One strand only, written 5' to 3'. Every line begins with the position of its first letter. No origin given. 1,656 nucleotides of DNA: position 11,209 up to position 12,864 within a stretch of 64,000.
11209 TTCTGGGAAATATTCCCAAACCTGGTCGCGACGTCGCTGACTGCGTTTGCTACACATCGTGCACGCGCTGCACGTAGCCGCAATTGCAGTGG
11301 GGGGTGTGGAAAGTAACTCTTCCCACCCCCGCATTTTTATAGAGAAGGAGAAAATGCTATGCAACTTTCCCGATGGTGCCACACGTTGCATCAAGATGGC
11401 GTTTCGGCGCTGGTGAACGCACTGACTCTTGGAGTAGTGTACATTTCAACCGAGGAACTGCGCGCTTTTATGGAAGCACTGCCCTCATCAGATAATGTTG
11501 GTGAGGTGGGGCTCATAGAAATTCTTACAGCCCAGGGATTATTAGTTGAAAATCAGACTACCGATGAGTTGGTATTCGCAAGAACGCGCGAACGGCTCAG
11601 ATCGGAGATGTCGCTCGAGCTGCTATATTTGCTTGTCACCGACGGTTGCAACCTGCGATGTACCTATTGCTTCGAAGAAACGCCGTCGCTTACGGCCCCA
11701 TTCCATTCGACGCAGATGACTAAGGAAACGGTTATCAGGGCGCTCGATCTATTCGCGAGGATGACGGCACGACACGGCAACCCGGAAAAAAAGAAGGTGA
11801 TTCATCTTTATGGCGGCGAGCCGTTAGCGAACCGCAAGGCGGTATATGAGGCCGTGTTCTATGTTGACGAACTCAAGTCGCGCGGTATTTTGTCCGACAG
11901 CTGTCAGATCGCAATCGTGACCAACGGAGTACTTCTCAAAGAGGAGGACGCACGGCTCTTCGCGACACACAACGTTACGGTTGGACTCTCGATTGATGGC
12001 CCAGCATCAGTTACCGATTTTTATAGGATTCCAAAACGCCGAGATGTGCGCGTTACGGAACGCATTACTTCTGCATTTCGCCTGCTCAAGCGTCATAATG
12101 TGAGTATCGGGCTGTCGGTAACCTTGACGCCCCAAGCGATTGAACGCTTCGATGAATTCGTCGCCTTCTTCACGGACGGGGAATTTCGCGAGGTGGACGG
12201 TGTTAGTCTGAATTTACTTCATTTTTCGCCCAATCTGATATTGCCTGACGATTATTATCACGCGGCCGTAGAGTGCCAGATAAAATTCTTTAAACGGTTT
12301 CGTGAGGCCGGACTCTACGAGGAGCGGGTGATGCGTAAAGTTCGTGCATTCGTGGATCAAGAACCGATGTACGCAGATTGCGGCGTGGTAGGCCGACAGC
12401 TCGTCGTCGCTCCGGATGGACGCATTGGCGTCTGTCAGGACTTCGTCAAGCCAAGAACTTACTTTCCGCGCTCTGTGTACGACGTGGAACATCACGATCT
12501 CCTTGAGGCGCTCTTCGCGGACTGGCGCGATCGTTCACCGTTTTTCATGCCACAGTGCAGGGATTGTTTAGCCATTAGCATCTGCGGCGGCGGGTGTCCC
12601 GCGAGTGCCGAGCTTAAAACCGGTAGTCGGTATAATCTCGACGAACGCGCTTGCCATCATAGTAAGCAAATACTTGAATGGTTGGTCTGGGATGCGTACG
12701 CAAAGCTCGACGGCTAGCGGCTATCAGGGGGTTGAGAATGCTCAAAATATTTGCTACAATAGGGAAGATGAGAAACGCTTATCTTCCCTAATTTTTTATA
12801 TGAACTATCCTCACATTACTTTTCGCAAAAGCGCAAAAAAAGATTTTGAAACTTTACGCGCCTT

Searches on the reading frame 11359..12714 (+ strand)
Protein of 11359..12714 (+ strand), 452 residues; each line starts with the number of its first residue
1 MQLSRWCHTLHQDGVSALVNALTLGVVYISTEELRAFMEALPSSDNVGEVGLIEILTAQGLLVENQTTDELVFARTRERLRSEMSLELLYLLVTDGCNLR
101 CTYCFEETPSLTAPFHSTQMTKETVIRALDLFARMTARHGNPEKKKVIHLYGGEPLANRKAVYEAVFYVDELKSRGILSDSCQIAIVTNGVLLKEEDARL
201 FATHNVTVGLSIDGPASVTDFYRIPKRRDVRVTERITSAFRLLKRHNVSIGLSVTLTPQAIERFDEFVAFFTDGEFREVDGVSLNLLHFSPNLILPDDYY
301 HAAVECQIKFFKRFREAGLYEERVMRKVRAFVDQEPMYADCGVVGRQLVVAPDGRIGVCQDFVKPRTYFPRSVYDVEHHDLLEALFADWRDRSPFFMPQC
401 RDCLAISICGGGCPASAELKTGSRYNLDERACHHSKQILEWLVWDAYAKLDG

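Call 6: search_protein_families(library=ncbifam, proteins=[window:11359-12714:+], max_evalue=0.01)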
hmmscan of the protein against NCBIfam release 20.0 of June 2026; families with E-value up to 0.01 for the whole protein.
window:11359-12714:+ (452 aa): 59 families (the best 25 are shown)
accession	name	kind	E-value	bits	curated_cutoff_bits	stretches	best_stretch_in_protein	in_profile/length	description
TIGR04136.1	rSAM_FibroRumin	equivalog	5.5e-67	226.6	400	1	3-447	1-454/458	FibroRumin system radical SAM peptide maturase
NF047865.1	rSAM_PapB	equivalog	2.2e-34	119.2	340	1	88-424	4-327/330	PapB family radical SAM/SPASM ranthipeptide maturase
TIGR04064.1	rSAM_nif11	equivalog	1.6e-29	103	518.7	2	8-223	5-205/459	nif11-like peptide radical SAM maturase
NF041298.1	rSAM_mat_DynA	equivalog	6.9e-29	100.9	450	1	94-440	8-347/356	dynobactin maturation radical SAM/SPASM protein DynA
TIGR04163.1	rSAM_cobopep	equivalog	4.2e-27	95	375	2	56-275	33-239/428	peptide-modifying radical SAM enzyme CbpB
TIGR03906.1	quino_hemo_SAM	equivalog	7.9e-27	94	453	1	13-425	26-426/467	quinohemoprotein amine dehydrogenase maturation protein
TIGR03974.1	rSAM_six_Cys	equivalog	2.2e-26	92.7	425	2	53-243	66-244/451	thioether cross-link-forming SCIFF peptide maturase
TIGR03942.1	sulfatase_rSAM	equivalog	9.8e-26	90.7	349.45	1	95-436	9-347/363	anaerobic sulfatase maturase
NF038107.1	rSAM_NF038107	equivalog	2.3e-24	86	600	1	11-440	11-424/444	Cys-every-fifth radical SAM/SPASM peptide maturase CefB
TIGR04083.1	rSAM_pep_methan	hypoth_equivalog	1.5e-22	80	300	1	91-440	4-337/376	TIGR04083 family peptide-modifying radical SAM enzyme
TIGR04463.1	rSAM_vs_C_rich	equivalog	2.7e-22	79.1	525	1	18-414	14-395/438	TIGR04463 family radical SAM/SPASM RiPP maturase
TIGR04068.1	rSAM_ocin_clost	equivalog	8.9e-22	77.6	500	1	47-246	44-235/462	Cys-rich peptide radical SAM maturase CcpM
NF041707.1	rSAM_YhhB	equivalog_domain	1e-21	77.3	445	1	91-249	6-158/369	cyclophane-forming radical SAM/SPASM peptide maturase YhhB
NF040492.1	not_ScfB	exception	1.9e-21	76.5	855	1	88-423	96-425/450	ScfB-related radical SAM/SPASM orphan maturase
TIGR03978.1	rSAM_paired_1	equivalog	2.3e-21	76.1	370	1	50-278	43-264/466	His-Xaa-Ser system radical SAM maturase HxsB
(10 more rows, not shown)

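Call 7: search_protein_families(library=pfam, proteins=[window:11359-12714:+], max_evalue=0.01)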
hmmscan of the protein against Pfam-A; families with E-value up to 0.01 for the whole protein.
window:11359-12714:+ (452 aa): 2 families
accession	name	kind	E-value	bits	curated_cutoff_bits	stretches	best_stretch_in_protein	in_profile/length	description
PF04055.27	Radical_SAM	-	1.7e-17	64.6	29.5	1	92-270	2-165/166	Radical SAM superfamily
PF13353.11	Fer4_12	-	3.7e-06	27.7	22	1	92-205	10-110/137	4Fe-4S single cluster domain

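Call 9: find_homologous_proteins(query=window:11359-12714:+, max_evalue=1e-10)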
Query window:11359-12714:+ (452 aa): 647 proteins with E <= 1e-10 among 8000 candidates; the best 120 are listed.
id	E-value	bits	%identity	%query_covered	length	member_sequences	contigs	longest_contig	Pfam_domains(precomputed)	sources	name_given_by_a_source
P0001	0.0e+0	1040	100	100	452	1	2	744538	PF04055.28,PF13353.12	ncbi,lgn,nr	ncbi:MAG: radical SAM protein [Patescibacteria group bacterium]|nr:radical SAM protein [Patescibacte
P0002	1.2e-266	903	85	100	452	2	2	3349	PF04055.28,PF13353.12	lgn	-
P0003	3.5e-262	888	84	100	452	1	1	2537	PF04055.28,PF13353.12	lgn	-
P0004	5.0e-258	874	81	100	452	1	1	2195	PF04055.28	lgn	-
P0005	1.2e-255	867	83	100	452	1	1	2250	PF04055.28,PF13353.12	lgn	-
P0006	2.0e-255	866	83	100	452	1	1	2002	PF04055.28,PF13353.12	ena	-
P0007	4.6e-255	865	82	100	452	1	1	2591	PF04055.28,PF13353.12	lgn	-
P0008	4.7e-255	865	82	100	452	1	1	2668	PF04055.28,PF13353.12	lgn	-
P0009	3.1e-254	862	81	100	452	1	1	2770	PF04055.28,PF13353.12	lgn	-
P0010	8.1e-254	860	82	100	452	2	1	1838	PF04055.28,PF13353.12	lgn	-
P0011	3.4e-253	858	82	100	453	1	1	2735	PF04055.28,PF13353.12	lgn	-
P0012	1.9e-252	856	81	100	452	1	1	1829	PF04055.28,PF13353.12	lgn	-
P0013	2.0e-250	849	81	100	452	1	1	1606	PF04055.28,PF13353.12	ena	-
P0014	4.4e-250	848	80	100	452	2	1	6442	PF04055.28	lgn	-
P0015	1.3e-249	847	79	100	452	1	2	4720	PF04055.28,PF13353.12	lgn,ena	-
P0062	4.0e-149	515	53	96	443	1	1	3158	PF13186.12,PF04055.28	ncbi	-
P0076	5.6e-144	498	49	99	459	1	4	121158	PF13186.12,PF04055.28,PF13353.12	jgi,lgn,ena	-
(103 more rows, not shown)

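Call 12: find_related_loci(query=A1, collection=genome_contigs, flank=3000)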
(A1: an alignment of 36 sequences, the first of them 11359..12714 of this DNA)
Query A1 (452 aa) in genome_contigs; peptide patterns used: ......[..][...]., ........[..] (x = any residue, [..] = any of these).
132 stretches matched a pattern; 26 encode a relative of the query (tblastn E <= 1e-3); 25 distinct loci.
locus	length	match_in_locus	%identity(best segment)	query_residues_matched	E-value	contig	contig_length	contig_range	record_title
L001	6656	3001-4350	82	1-450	0e+0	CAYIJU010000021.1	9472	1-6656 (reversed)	MAG TPA_asm: uncultured Candidatus Saccharibacteria bacterium isolate ERP119705_co20_288 genome assembly, contig: NODE_9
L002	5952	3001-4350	71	1-450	0e+0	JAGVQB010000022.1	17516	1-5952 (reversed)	MAG: bacterium isolate DeMMO3_34 c_000000088826, whole genome shotgun sequence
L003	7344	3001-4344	69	1-448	0e+0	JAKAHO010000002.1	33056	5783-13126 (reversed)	MAG: bacterium isolate WY3.bin113 NODE_1968_length_33056_cov_5.998148, whole genome shotgun sequence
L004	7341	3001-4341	64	1-447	0e+0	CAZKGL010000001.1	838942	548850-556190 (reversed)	MAG TPA_asm: uncultured Gammaproteobacteria bacterium isolate binchicken_co134_9 genome assembly, contig: NODE_7_length_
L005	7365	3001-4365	54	1-450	2e-165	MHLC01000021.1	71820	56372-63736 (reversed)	MAG: Candidatus Liptonbacteria bacterium RIFCSPLOWO2_01_FULL_56_20 rifcsplowo2_01_scaffold_4291, whole genome shotgun se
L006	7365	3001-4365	52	1-450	8e-163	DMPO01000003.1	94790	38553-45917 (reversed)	MAG TPA_asm: Candidatus Azambacteria bacterium isolate UBA12106 contig_13236, whole genome shotgun sequence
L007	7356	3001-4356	53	3-450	2e-156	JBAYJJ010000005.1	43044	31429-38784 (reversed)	MAG: Patescibacteria group bacterium isolate SO_2016_GW1_53 scaffold01671_OW334_2016, whole genome shotgun sequence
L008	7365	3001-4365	48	2-451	2e-151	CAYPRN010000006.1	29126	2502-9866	MAG TPA_asm: uncultured Gammaproteobacteria bacterium isolate SRP178699_co2_510 genome assembly, contig: NODE_825_length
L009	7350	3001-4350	47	3-448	5e-141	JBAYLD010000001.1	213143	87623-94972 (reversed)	MAG: Candidatus Paceibacterota bacterium isolate SO_2016_GW1_95 scaffold00110_OW334_2016, whole genome shotgun sequence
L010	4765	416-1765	46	2-450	4e-141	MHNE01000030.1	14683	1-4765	MAG: Candidatus Portnoybacteria bacterium RIFCSPLOWO2_01_FULL_43_11 rifcsplowo2_01_scaffold_8912, whole genome shotgun s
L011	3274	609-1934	47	2-447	2e-146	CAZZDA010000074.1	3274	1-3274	MAG TPA_asm: uncultured Gammaproteobacteria bacterium isolate SRP167671_co2_226 genome assembly, contig: NODE_32091_leng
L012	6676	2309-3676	44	2-451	1e-137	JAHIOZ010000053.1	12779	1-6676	MAG: Patescibacteria group bacterium isolate KR13_S3.mb.34 KR13_S3.mb.34_k141_229013, whole genome shotgun sequence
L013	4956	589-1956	43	2-451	2e-135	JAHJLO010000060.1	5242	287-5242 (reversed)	MAG: Patescibacteria group bacterium isolate Old_saline.mb.14 Old_saline.mb.14_k141_640243, whole genome shotgun sequenc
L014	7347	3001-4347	46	2-448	3e-132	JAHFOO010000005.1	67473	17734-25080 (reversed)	MAG: Candidatus Moraniibacteriota bacterium isolate nzgw505 NODE_307_length_67474_cov_4.595089, whole genome shotgun seq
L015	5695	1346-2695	47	2-449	1e-131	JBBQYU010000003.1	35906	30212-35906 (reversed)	MAG: Candidatus Moraniibacteriota bacterium isolate Co_metawrap_2179 Cmw_2179_k141_3035750_length_35906_cov_8.0000, whol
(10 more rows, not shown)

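Call 35: search_solved_structures(query=A1, max_evalue=0.001)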
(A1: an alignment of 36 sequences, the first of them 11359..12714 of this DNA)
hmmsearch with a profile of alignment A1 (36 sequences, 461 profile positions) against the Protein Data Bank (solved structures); distinct sequences matched with E-value up to 0.001: 8.
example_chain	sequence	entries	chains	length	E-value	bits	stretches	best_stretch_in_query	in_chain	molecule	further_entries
8vpo_A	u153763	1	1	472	1.8e-30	109.3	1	3-452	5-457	Radical SAM core domain-containing protein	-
5wgg_A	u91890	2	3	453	3.8e-30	108.2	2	20-257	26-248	Radical SAM domain protein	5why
4k37_A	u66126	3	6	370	8.9e-25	90.5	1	104-436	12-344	Anaerobic sulfatase-maturating enzyme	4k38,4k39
4k36_A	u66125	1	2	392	1.2e-24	90.1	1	104-436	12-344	Anaerobic sulfatase-maturating enzyme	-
9gm3_A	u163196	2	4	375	3e-23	85.5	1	98-282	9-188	ChlB radical SAM domain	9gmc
2fb2_A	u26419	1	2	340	5.6e-07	31.8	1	100-261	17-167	Molybdenum cofactor biosynthesis protein A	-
1tv7_A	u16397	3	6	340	5.8e-07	31.8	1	100-261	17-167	Molybdenum cofactor biosynthesis protein A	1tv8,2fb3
6y1x_A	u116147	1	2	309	3e-06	29.4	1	98-224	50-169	Radical SAM domain protein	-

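Call 43: search_solved_structures(query=window:11359-12714:+, max_evalue=0.001, show_alignments=2)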
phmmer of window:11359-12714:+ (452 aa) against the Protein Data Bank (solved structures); distinct sequences matched with E-value up to 0.001: 7.
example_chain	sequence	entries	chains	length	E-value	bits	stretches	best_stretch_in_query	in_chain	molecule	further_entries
5wgg_A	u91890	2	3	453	1.5e-16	63.7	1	45-419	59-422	Radical SAM domain protein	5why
8vpo_A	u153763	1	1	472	5e-14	55.3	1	77-442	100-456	Radical SAM core domain-containing protein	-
4k37_A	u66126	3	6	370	4.9e-13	52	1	86-441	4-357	Anaerobic sulfatase-maturating enzyme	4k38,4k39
4k36_A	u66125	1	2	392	6.4e-13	51.6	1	86-441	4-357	Anaerobic sulfatase-maturating enzyme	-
9gm3_A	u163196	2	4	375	4.6e-12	48.8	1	88-273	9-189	ChlB radical SAM domain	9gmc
2fb2_A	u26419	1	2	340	5.8e-05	25.4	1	88-234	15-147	Molybdenum cofactor biosynthesis protein A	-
1tv7_A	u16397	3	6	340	5.9e-05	25.4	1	88-234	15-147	Molybdenum cofactor biosynthesis protein A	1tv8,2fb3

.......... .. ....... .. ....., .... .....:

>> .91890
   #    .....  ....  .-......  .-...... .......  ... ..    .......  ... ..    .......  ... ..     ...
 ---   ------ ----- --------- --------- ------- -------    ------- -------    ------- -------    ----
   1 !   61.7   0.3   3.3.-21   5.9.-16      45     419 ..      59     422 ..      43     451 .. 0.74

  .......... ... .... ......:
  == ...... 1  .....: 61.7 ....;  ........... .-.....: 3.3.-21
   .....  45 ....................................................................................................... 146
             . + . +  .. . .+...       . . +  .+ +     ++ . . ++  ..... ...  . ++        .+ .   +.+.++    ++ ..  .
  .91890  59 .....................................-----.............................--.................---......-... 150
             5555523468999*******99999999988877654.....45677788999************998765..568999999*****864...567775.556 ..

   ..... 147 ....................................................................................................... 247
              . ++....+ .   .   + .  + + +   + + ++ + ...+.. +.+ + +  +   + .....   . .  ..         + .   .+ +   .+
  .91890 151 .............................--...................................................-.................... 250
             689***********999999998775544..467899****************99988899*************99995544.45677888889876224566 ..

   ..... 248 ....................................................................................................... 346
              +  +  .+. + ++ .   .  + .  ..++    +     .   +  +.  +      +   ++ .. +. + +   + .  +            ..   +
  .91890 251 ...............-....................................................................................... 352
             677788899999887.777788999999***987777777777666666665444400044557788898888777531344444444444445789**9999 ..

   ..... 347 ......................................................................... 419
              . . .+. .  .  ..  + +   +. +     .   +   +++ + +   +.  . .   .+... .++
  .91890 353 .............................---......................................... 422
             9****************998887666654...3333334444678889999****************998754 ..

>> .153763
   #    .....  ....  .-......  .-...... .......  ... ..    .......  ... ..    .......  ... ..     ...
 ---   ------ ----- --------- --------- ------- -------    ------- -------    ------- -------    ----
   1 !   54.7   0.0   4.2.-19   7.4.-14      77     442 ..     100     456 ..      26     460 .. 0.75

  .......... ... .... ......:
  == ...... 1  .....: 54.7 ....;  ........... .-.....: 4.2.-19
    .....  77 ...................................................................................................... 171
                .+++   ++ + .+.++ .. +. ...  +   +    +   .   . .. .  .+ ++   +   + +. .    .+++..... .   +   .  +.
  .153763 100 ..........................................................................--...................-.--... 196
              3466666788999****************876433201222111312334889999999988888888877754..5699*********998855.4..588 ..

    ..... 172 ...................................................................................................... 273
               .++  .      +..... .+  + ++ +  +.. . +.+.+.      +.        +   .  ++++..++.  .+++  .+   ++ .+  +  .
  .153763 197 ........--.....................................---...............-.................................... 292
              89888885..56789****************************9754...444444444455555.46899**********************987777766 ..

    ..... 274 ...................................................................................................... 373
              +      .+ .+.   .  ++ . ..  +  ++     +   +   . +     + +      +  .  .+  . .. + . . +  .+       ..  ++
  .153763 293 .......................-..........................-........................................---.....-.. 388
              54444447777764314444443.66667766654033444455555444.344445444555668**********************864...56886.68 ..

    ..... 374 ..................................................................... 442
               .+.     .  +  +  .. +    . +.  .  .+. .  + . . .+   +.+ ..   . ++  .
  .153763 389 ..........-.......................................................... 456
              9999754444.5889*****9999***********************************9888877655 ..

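Call 62: predict_structure(alignment_id=A1)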
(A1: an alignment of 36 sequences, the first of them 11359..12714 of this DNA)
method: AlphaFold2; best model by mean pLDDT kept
length: 452 residues; sequences in the alignment: 36
mean_pLDDT: 92.7   pTM: 0.90
mean pLDDT of the five models: 92.7, 92.0, 91.6, 89.4, 88.3
residues with pLDDT >= 90: 370; 70-90: 69; 50-70: 13; < 50: 0
segments of 3 or more residues with pLDDT < 50: none
pLDDT, mean of each block of 10 residues (from residue 1): 94 97 95 92 64 91 91 95 95 94 73 84 98 96 96 94 99 97 96 98 98 96 92 97 98 95 95 93 92 90 96 89 93 93 90 95 88 94 92 94 94 92 93 97 94 58
secondary structure, 60 per line:
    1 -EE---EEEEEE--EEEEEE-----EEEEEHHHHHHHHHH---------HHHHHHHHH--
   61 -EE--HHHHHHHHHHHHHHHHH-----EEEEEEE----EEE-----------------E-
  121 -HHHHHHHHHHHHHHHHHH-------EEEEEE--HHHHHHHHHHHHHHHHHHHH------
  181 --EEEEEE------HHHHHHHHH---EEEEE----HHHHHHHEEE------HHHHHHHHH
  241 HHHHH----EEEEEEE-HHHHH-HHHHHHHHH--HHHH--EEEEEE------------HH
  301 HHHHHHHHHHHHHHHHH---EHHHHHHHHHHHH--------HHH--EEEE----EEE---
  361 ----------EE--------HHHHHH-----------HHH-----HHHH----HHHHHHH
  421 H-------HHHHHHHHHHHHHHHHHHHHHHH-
elements in order: E7-12 E15-20 E26-30 H31-40 H50-58 H66-82 E88-94 E99-101 H122-139 E147-152 H155-174 E183-188 H195-203 E207-211 H216-222 E223-225 H232-245 E250-256 H258-262 H264-272 H275-278 E281-286 H299-317 H322-333 E347-350 E355-357 H381-386 H406-409 H414-421 H429-451

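Call 64: fold_search(model_id=the predicted structure, library=pdb)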
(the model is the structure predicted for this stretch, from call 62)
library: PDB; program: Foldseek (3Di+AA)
matches with E <= 10: 1476; with E <= 0.001: 108
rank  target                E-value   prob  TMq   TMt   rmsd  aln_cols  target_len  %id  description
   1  5why_B                9.4e-22  1.00  0.69  0.73   8.2       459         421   20  Structural Insights into Thioether Bond Formation in the Biosynthesis of Sactipeptides (released 2017-07-26)
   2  8vpo                  5.6e-21  1.00  0.69  0.69   5.3       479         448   20  X-Ray Crystal Structure of TigE from Paramaledivibacter caminithermalis (released 2024-02-07)
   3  5wgg_A                2.0e-20  1.00  0.74  0.76   4.9       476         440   20  Structural Insights into Thioether Bond Formation in the Biosynthesis of Sactipeptides (released 2017-07-26)
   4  5why_A                4.5e-20  1.00  0.69  0.74   7.9       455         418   20  Structural Insights into Thioether Bond Formation in the Biosynthesis of Sactipeptides (released 2017-07-26)
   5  4k37_B                3.2e-17  1.00  0.65  0.78   4.0       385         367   18  Native anSMEcpe with bound AdoMet (released 2013-05-08)
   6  4k39_B                9.0e-17  1.00  0.63  0.78   4.2       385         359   19  Native anSMEcpe with bound AdoMet and Cp18Cys peptide (released 2013-05-08)
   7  4k36_A                1.6e-16  1.00  0.64  0.75   4.2       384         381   18  His6 tagged anSMEcpe with bound AdoMet (released 2013-05-08)
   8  4k37_A                1.8e-16  1.00  0.66  0.80   4.0       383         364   19  Native anSMEcpe with bound AdoMet (released 2013-05-08)
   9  4k38_B                4.0e-16  1.00  0.64  0.78   4.2       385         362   18  Native anSMEcpe with bound AdoMet and Kp18Cys peptide (released 2013-05-08)
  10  4k36_B                5.1e-16  1.00  0.64  0.78   4.0       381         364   18  His6 tagged anSMEcpe with bound AdoMet (released 2013-05-08)
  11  9gm3_A                5.4e-16  1.00  0.66  0.79   3.8       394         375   18  Crystal structure of the complex formed between the radical SAM protein ChlB and the leader region of its precursor su (released 2025-06-25)
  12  9gm3_C                7.2e-16  1.00  0.65  0.77   4.1       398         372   18  Crystal structure of the complex formed between the radical SAM protein ChlB and the leader region of its precursor su (released 2025-06-25)
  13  4k38_A                1.4e-15  1.00  0.65  0.78   4.1       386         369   18  Native anSMEcpe with bound AdoMet and Kp18Cys peptide (released 2013-05-08)
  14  4k39_A                1.5e-15  1.00  0.64  0.78   4.3       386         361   19  Native anSMEcpe with bound AdoMet and Cp18Cys peptide (released 2013-05-08)
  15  9gmc_A                1.8e-15  1.00  0.65  0.77   4.0       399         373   18  Crystal structure of the complex formed between the radical SAM protein ChlB and the R3A mutant of ChlA (released 2025-06-25)
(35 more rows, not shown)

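Call 66: find_related_loci(query=A1, collection=metagenome_contigs, flank=2500)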
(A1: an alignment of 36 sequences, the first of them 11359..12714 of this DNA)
Query A1 (452 aa) in metagenome_contigs; peptide patterns used: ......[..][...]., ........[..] (x = any residue, [..] = any of these).
209 stretches matched a pattern; 102 encode a relative of the query (tblastn E <= 1e-3); the best 80 are kept; 80 distinct loci.
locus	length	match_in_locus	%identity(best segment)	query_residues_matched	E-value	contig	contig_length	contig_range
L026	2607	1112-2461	82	1-450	0e+0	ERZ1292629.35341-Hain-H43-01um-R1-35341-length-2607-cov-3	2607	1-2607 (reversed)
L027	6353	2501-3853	81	1-451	0e+0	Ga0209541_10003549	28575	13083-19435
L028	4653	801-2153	81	1-451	0e+0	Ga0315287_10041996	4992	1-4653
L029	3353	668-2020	81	1-451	0e+0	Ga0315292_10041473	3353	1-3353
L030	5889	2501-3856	80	1-452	0e+0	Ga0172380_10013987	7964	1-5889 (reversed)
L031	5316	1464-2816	80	1-451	0e+0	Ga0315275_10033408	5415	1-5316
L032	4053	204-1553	77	1-450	0e+0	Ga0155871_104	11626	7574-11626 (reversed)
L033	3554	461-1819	78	1-450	0e+0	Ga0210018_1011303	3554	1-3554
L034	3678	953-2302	75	1-450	0e+0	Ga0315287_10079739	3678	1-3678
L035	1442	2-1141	81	72-451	0e+0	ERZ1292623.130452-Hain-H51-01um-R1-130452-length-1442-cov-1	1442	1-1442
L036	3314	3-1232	75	41-450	0e+0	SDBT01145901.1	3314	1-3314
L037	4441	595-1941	64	1-449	0e+0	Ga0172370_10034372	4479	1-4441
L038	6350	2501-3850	65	1-450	0e+0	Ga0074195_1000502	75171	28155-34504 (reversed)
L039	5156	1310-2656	64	1-449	0e+0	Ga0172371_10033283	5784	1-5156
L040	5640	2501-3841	66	1-450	0e+0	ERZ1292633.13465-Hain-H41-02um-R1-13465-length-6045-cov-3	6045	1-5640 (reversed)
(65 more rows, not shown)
